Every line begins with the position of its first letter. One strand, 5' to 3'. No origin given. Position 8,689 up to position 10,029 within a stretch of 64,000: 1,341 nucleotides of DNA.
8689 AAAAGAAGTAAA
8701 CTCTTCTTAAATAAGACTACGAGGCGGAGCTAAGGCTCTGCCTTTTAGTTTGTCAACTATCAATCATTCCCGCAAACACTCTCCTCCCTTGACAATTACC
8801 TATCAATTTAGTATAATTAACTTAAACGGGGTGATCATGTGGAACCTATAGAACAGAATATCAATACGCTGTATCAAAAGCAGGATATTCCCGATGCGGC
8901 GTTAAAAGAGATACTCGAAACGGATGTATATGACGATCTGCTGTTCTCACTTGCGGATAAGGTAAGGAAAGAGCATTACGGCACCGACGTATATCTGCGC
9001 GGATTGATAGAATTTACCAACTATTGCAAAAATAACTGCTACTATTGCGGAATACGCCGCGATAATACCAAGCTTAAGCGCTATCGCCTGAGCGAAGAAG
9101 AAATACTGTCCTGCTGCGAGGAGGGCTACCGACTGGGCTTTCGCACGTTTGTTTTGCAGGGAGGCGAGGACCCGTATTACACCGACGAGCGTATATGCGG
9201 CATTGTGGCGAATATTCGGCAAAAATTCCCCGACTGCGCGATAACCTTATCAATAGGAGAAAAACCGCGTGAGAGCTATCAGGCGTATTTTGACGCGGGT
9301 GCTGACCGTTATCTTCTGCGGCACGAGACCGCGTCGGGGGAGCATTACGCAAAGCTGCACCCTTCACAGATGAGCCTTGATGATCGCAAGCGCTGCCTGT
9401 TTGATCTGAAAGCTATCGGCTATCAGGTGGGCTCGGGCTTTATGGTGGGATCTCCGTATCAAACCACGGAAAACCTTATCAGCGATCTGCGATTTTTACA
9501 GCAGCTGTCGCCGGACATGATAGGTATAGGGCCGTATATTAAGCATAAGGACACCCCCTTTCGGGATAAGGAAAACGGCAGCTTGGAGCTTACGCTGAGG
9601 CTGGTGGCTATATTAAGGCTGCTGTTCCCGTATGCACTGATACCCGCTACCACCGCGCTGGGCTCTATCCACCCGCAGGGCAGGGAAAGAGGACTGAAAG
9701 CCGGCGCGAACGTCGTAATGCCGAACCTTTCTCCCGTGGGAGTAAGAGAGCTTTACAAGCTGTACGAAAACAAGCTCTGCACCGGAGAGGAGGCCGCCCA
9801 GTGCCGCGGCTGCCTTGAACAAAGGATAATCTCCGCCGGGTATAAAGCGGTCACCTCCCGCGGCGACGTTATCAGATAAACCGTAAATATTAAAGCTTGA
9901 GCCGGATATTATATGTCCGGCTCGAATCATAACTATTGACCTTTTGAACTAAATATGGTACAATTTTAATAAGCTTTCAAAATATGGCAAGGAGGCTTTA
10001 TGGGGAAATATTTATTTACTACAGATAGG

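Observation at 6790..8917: About 260-bp direct repeats (anchor end, terminator, promoter, hydE 5' end) flanking a 1.6-kb cassette, creating a chimeric hydE' ORF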

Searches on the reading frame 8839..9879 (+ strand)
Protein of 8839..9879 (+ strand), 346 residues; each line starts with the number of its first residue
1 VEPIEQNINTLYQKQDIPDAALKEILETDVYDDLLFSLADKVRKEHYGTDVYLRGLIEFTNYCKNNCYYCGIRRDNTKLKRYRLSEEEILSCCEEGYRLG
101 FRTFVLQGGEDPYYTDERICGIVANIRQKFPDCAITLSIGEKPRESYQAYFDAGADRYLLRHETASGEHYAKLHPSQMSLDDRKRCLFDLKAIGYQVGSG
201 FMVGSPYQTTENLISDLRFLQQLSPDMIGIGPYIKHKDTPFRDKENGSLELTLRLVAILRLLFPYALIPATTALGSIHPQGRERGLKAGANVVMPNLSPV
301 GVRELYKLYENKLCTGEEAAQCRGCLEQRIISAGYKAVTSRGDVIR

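Call 5: search_protein_families(library=pfam, proteins=[window:8839-9879:+], max_evalue=0.01)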
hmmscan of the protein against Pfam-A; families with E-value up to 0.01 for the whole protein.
window:8839-9879:+ (346 aa): 2 families
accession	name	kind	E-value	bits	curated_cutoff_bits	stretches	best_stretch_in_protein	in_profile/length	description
PF04055.27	Radical_SAM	-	9.2e-16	58.9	29.5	1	57-220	1-166/166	Radical SAM superfamily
PF06968.18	BATS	-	3.4e-05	24.4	22.2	0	234-293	6-61/88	Biotin and Thiamin Synthesis associated domain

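Call 7: search_protein_families(library=ncbifam, proteins=[window:8839-9879:+], max_evalue=0.01)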
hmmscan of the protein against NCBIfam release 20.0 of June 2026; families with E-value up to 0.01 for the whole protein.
window:8839-9879:+ (346 aa): 25 families
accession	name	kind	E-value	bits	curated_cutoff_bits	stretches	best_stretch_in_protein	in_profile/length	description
TIGR03956.1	rSAM_HydE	equivalog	1.2e-168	560.7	254.6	1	8-344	2-340/340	[FeFe] hydrogenase H-cluster radical SAM maturase HydE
TIGR03910.1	pyrrolys_PylB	equivalog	8.3e-47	159.7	348.2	1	5-298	6-301/347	methylornithine synthase PylB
TIGR00433.2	bioB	equivalog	1.9e-24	86.5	225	1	21-294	7-282/307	biotin synthase BioB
TIGR03955.1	rSAM_HydG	equivalog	4e-16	58.5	312.15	1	31-178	63-215/470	[FeFe] hydrogenase H-cluster radical SAM maturase HydG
TIGR02351.2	thiH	equivalog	1.5e-15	57.1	380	1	35-176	55-194/364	2-iminoacetate synthase ThiH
TIGR03551.1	F420_cofH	equivalog_domain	5.8e-15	55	374.1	1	23-135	7-121/345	5-amino-6-(D-ribitylamino)uracil--L-tyrosine 4-hydroxyphenyl transferase CofH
TIGR03699.1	menaquin_MqnC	equivalog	8.7e-14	51.1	428.1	1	35-136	20-124/342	cyclic dehypoxanthinyl futalosine synthase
NF006687.0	PRK09234.1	equivalog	2.1e-13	49.3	1018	1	33-134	509-612/849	bifunctional FO biosynthesis protein CofGH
TIGR00423.1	TIGR00423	subfamily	5.1e-12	45.7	260.25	1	57-135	9-87/310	CofH family radical SAM protein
NF005609.0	PRK07360.1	equivalog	1.3e-11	43.9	426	1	9-135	13-144/374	7,8-didemethyl-8-hydroxy-5-deazariboflavin synthase subunit CofH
TIGR03957.1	rSAM_HmdB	equivalog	1.3e-10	41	320.9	1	34-302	20-290/317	5,10-methenyltetrahydromethanopterin hydrogenase cofactor biosynthesis protein HmdB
TIGR03700.1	mena_SCO4494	equivalog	4.9e-10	38.9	434.55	1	35-135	28-130/351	aminofutalosine synthase MqnE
NF006276.0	PRK08444.1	equivalog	2e-09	37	560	1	8-135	4-131/353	aminofutalosine synthase MqnE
TIGR03550.1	F420_cofG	equivalog_domain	2.5e-07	30.2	213.35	1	57-112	8-63/322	7,8-didemethyl-8-hydroxy-5-deazariboflavin synthase CofG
NF006277.0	PRK08445.1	equivalog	4.9e-07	28.9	576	1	56-135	45-124/348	dehypoxanthine futalosine cyclase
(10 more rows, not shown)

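Call 9: find_encoding_contigs(protein=window:8839-9879:+, flank=10000, max_places=10)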
Protein window:8839-9879:+ (346 aa): no gene with exactly this product is on record in the collection.

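Call 12: find_related_loci(query=window:8839-9879:+, collection=genome_contigs, flank=10000)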
Query window:8839-9879:+ (346 aa) in genome_contigs; peptide patterns used: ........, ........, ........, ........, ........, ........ (x = any residue, [..] = any of these).
599 stretches matched a pattern (row limit reached: there are more); 560 encode a relative of the query (tblastn E <= 1e-3); the best 80 are kept; 80 distinct loci.
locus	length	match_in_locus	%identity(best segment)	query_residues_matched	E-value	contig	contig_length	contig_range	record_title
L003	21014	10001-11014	76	8-345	7e-177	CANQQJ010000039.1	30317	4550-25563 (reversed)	MAG: uncultured Clostridia bacterium isolate Lapin-012__bin102 genome assembly, contig: Lapin-012__NODE_2320_length_3031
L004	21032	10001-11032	74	1-344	6e-177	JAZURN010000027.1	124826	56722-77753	MAG: Ructibacterium sp. isolate T1900044851_TS20190317.MAGScoT_cleanbin_000020 SGB_3024_k141_1239961, whole genome shotg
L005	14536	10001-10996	76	15-346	1e-176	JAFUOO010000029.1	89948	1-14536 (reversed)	MAG: Clostridia bacterium isolate RGIG4683 Roe_deer_Rectum-5__c530068, whole genome shotgun sequence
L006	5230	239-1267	73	4-346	4e-179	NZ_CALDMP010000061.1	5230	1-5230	MAG: uncultured Ruminococcus sp. isolate ERR318690_bin.80_CONCOCT_v1.1_MAG ERZ1764582.8376, whole genome shotgun sequenc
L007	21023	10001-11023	75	4-344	1e-175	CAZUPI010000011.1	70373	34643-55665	MAG TPA_asm: uncultured Ruminococcus sp. isolate SRP222994_co1_84 genome assembly, contig: NODE_530_length_70373_cov_5.4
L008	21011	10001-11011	75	8-344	2e-174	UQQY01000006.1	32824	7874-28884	uncultured Ruminococcaceae bacterium isolate UMGS551 genome assembly, contig: NODE_728_length_32824_cov_2.917361, whole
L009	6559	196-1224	73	2-344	1e-175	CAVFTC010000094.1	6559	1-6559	Bacteroides faecis isolate H07647-L1_cleanbin_000006 genome assembly, contig: Spades_H07647-L1_contig_9076, whole genome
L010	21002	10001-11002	74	11-344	2e-174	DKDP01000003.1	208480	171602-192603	MAG TPA_asm: Ruminococcaceae bacterium UBA6845 UBA6845_contig_43, whole genome shotgun sequence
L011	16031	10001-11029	73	2-344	5e-174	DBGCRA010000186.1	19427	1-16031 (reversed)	MAG TPA_asm: Candidatus Gallispira sp. isolate MAG11578 contig186, whole genome shotgun sequence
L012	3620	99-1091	76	16-346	0e+0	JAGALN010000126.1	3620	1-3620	MAG: Clostridia bacterium isolate RGIG8552 Water_deer_Cecum-3__c360801, whole genome shotgun sequence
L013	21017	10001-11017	73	8-346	9e-174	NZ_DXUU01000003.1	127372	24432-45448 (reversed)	MAG: Ruminococcus sp. isolate HRGM_Genome_2753 HRGM_Genome_2753_3, whole genome shotgun sequence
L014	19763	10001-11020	74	4-343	3e-173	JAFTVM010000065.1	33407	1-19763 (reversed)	MAG: Oscillospiraceae bacterium isolate RGIG4187 Roe_deer_Colon-3__c146989, whole genome shotgun sequence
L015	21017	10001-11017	73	8-346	3e-173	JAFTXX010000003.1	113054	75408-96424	MAG: Clostridia bacterium isolate RGIG4250 Roe_deer_Colon-5__c31, whole genome shotgun sequence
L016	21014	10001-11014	74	8-345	2e-173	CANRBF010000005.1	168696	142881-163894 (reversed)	MAG: uncultured Monoglobus sp. isolate Lapin-028__bin81 genome assembly, contig: Lapin-028__NODE_33_length_168696_cov_23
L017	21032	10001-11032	72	1-344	3e-173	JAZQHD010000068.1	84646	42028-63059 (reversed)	MAG: Ructibacterium sp. isolate T1900044629_TS20190095.MAGScoT_cleanbin_000005 SGB_995_k141_1719913, whole genome shotgu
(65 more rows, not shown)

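Call 13: find_homologous_proteins(query=window:8839-9879:+, max_evalue=1e-100)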
Query window:8839-9879:+ (346 aa): 7978 proteins with E <= 1e-100 among 8000 candidates; the best 120 are listed.
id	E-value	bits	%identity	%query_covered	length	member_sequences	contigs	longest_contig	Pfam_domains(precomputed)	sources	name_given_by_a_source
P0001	1.2e-234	796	100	100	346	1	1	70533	PF04055.28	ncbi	-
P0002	1.4e-229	779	97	100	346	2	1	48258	PF04055.28,PF06968.19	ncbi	-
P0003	3.8e-182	623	77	100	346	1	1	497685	PF04055.28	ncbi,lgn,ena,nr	ncbi:MAG: [FeFe] hydrogenase H-cluster radical SAM maturase HydE [Eubacterium sp.]|nr:[FeFe] hydroge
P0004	9.6e-182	622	77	98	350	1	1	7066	PF04055.28,PF06968.19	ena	-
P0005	1.2e-181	622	76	100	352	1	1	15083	PF04055.28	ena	-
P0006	1.5e-181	621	77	98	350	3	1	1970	PF04055.28,PF06968.19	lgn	-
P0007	3.4e-179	614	76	98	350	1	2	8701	PF04055.28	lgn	-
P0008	3.6e-179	614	76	100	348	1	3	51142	PF04055.28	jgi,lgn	jgi:biotin synthase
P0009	1.7e-178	611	75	100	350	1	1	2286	PF04055.28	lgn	-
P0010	2.3e-178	611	75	99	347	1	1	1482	PF04055.28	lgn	-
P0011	4.6e-178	610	77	97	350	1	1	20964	PF04055.28,PF06968.19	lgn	-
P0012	1.4e-177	608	75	100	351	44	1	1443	PF04055.28,PF06968.19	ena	-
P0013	1.6e-177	608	76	98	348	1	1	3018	PF04055.28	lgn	-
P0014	3.1e-177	607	75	98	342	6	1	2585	PF04055.28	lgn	-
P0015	3.4e-177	607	75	99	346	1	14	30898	PF04055.28,PF06968.19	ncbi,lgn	-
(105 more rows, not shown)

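Call 15: find_encoding_contigs(protein=P0002, flank=10000, max_places=10)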
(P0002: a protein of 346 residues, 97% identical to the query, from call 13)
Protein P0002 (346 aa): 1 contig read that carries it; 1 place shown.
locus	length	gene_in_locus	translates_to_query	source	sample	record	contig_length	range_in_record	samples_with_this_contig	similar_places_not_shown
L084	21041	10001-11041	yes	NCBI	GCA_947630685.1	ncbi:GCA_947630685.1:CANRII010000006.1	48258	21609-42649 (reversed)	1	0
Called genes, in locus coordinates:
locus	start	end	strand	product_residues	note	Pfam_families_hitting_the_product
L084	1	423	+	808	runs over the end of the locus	PF02687:FtsX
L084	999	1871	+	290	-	PF23952:LRR_EndoS (faint), PF13855:LRR_8 (faint)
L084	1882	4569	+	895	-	PF02687:FtsX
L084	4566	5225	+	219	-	PF00005:ABC_tran, PF13304:AAA_21 (faint)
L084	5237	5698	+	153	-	-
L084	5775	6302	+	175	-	-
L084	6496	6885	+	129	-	-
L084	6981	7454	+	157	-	-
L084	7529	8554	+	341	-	-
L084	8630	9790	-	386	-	-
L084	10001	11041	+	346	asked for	PF04055:Radical_SAM, PF06968:BATS (faint)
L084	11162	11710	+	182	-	PF13302:Acetyltransf_3, PF00583:Acetyltransf_1, PF13523:Acetyltransf_8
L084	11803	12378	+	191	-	PF00484:Pro_CA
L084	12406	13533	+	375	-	PF00209:SNF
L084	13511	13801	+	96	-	-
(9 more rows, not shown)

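Call 16: find_encoding_contigs(protein=P0001, flank=10000, max_places=10)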
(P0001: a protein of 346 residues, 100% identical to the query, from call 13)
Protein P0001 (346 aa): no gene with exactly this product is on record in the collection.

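Call 38: find_encoding_contigs(protein=P0124, flank=10000, max_places=10)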
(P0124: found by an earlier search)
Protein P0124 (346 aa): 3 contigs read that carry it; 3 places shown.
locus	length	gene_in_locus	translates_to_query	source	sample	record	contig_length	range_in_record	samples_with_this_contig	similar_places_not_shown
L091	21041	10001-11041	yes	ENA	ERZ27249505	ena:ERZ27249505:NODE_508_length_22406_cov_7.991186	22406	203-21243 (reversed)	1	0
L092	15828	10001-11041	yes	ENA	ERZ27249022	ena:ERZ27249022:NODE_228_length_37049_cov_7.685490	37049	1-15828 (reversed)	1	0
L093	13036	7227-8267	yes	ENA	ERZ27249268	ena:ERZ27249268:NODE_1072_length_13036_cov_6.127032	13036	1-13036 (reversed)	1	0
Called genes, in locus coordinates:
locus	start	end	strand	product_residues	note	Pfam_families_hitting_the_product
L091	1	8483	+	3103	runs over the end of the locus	PF19077:Big_13 (faint), PF12245:Big_3_2 (faint)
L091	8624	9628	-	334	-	-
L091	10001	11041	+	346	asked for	PF04055:Radical_SAM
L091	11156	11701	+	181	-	PF13302:Acetyltransf_3, PF00583:Acetyltransf_1, PF13523:Acetyltransf_8 (weak)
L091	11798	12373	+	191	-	PF00484:Pro_CA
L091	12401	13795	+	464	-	PF00209:SNF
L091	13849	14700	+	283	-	PF01734:Patatin, PF19890:DUF6363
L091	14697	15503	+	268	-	PF13673:Acetyltransf_10 (faint), PF08445:FR47 (faint), PF13508:Acetyltransf_7 (weak), PF00583:Acetyltransf_1, PF13527:Acetyltransf_9 (weak), PF13508:Acetyltransf_7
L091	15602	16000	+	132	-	-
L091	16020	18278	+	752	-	PF00990:GGDEF, PF00563:EAL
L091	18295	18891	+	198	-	-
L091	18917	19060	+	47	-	-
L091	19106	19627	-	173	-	PF01381:HTH_3, PF12844:HTH_19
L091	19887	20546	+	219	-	-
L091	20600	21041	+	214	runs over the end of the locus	?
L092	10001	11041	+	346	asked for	PF04055:Radical_SAM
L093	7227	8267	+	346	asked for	PF04055:Radical_SAM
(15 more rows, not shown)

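Call 75: find_encoding_contigs(protein=P0127, flank=5000, max_places=5)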
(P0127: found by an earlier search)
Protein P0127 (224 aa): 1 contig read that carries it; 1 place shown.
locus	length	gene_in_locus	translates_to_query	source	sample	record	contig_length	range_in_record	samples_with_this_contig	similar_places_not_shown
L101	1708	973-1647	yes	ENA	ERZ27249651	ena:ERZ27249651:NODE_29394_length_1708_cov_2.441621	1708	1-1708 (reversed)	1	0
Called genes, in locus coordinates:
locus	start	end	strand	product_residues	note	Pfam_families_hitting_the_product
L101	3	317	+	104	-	?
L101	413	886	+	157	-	-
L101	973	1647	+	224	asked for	-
